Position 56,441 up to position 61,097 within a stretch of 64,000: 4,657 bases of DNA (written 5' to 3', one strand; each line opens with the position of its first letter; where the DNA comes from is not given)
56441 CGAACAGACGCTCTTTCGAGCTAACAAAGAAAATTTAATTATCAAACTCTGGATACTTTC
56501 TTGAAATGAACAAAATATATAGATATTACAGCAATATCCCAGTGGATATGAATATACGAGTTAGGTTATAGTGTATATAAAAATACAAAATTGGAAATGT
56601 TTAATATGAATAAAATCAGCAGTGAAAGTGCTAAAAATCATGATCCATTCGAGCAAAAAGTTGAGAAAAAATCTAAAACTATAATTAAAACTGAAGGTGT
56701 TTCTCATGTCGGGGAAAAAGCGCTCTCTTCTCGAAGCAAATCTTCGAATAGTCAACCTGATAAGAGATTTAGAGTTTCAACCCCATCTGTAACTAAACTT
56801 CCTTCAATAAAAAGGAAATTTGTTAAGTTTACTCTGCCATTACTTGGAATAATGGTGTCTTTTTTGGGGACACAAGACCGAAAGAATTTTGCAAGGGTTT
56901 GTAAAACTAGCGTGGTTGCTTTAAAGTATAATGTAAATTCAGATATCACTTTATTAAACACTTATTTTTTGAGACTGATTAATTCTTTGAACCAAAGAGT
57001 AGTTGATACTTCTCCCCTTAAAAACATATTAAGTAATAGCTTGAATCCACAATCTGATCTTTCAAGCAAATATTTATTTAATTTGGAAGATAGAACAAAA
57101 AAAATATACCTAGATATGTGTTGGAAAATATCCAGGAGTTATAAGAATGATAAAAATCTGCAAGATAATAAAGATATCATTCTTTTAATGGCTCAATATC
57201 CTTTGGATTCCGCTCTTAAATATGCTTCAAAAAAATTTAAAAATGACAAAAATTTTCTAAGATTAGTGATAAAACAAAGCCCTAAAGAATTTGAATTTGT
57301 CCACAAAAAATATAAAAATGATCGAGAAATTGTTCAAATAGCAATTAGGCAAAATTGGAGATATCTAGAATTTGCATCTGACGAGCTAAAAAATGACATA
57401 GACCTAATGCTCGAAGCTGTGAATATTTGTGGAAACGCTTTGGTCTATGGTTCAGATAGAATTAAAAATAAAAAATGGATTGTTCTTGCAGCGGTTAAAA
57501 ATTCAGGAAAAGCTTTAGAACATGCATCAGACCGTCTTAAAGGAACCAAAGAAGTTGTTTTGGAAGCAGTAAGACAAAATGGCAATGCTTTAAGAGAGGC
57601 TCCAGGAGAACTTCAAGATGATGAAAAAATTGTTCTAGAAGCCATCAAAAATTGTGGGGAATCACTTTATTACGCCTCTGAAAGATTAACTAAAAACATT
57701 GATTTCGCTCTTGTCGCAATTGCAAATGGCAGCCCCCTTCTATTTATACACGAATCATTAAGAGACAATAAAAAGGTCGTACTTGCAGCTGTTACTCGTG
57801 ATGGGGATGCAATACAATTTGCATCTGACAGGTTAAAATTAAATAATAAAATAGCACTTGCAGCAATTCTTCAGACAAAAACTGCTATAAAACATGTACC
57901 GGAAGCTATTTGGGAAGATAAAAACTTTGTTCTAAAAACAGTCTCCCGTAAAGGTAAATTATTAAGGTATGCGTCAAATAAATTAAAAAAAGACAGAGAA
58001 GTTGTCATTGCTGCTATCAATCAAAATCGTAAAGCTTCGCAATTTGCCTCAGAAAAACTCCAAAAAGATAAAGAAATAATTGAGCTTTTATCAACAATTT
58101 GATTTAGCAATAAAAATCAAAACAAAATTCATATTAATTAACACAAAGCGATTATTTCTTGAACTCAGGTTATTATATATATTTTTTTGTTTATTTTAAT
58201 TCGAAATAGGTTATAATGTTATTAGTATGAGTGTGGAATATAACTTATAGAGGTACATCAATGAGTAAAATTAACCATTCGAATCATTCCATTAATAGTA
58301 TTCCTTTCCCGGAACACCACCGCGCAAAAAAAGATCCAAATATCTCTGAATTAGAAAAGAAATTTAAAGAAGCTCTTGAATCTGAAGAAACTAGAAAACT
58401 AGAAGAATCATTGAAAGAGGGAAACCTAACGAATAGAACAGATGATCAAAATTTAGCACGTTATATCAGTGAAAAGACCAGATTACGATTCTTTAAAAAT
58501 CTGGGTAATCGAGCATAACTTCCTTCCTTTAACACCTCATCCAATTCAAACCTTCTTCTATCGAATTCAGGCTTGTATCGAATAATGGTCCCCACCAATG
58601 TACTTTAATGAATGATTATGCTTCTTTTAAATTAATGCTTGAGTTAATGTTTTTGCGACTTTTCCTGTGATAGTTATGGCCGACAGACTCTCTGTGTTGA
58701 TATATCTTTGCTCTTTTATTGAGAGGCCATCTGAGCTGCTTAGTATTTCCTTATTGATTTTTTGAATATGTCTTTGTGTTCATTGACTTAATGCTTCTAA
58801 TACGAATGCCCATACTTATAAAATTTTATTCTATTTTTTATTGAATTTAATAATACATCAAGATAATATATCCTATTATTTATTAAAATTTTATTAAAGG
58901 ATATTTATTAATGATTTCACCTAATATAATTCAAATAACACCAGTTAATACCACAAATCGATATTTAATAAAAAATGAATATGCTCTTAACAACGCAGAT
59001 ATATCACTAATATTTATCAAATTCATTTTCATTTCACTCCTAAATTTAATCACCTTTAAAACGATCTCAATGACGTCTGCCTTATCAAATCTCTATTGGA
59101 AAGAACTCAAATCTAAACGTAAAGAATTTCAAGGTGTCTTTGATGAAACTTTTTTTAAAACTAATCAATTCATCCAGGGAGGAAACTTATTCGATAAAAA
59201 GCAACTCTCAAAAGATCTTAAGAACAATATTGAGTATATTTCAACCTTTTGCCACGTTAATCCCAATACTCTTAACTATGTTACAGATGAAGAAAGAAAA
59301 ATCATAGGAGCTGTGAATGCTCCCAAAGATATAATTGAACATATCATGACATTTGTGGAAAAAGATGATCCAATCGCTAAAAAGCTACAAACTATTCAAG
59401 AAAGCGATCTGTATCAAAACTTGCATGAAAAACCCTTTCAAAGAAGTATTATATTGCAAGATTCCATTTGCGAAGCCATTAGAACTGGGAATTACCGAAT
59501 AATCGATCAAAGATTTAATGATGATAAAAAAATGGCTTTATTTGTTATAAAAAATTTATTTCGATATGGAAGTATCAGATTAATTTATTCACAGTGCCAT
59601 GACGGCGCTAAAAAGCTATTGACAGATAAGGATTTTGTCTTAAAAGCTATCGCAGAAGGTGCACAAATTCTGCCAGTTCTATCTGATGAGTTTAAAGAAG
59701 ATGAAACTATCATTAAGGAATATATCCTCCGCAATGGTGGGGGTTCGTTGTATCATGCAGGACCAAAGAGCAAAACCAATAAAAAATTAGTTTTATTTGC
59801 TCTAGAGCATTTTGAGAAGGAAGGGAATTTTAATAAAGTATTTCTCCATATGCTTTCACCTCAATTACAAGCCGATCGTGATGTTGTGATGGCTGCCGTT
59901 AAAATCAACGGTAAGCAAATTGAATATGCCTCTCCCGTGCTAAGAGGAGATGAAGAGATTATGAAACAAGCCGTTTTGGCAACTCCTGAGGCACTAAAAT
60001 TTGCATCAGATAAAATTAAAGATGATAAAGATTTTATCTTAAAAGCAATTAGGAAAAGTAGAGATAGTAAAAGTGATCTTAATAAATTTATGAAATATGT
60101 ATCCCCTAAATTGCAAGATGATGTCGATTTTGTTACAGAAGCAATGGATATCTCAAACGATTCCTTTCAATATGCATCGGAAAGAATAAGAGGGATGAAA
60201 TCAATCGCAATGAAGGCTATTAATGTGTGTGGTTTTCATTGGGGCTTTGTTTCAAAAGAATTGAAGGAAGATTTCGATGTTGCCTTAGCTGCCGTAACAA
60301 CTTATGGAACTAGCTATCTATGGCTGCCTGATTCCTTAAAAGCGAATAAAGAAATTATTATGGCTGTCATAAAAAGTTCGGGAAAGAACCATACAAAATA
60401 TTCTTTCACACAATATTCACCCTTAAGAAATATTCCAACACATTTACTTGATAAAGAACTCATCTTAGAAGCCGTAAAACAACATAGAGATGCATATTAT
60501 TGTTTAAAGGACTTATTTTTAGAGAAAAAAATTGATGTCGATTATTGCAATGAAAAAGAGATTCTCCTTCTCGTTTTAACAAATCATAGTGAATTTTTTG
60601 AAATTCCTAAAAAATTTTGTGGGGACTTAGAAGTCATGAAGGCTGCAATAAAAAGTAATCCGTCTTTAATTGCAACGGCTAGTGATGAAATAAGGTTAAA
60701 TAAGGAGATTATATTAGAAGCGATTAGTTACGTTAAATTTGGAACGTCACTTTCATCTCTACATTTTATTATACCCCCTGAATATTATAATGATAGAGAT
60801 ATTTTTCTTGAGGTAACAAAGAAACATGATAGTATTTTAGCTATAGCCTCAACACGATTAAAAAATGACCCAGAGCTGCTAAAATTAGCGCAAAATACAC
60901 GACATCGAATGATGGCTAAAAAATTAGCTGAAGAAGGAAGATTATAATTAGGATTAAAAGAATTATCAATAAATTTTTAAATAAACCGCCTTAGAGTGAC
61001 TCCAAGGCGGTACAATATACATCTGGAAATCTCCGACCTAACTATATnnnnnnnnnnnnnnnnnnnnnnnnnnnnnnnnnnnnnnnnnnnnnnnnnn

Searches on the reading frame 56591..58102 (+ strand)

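Call 12: search_protein_families(library=ncbifam, proteins=[window:56591-58102:+], max_evalue=1e-10)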
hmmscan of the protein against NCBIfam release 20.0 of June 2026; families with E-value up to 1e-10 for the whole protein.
window:56591-58102:+ (503 aa): 0 families

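Call 20: search_protein_families(library=pfam, proteins=[window:56591-58102:+], max_evalue=0.01)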
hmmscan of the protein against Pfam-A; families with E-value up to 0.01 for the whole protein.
window:56591-58102:+ (503 aa): 1 family
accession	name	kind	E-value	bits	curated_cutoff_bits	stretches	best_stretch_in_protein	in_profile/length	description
PF13475.11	DUF4116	-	2.1e-94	309.4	24.9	8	297-342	4-49/49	Domain of unknown function (DUF4116)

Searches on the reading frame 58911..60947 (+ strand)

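Call 12: search_protein_families(library=ncbifam, proteins=[window:58911-60947:+], max_evalue=1e-10)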
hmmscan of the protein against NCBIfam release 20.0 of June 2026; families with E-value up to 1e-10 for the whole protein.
window:58911-60947:+ (678 aa): 0 families

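Call 20: search_protein_families(library=pfam, proteins=[window:58911-60947:+], max_evalue=0.01)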
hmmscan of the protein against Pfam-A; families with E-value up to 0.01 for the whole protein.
window:58911-60947:+ (678 aa): 1 family
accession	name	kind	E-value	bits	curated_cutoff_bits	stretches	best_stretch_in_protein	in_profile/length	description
PF13475.11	DUF4116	-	1.4e-68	226.7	24.9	9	347-384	1-38/49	Domain of unknown function (DUF4116)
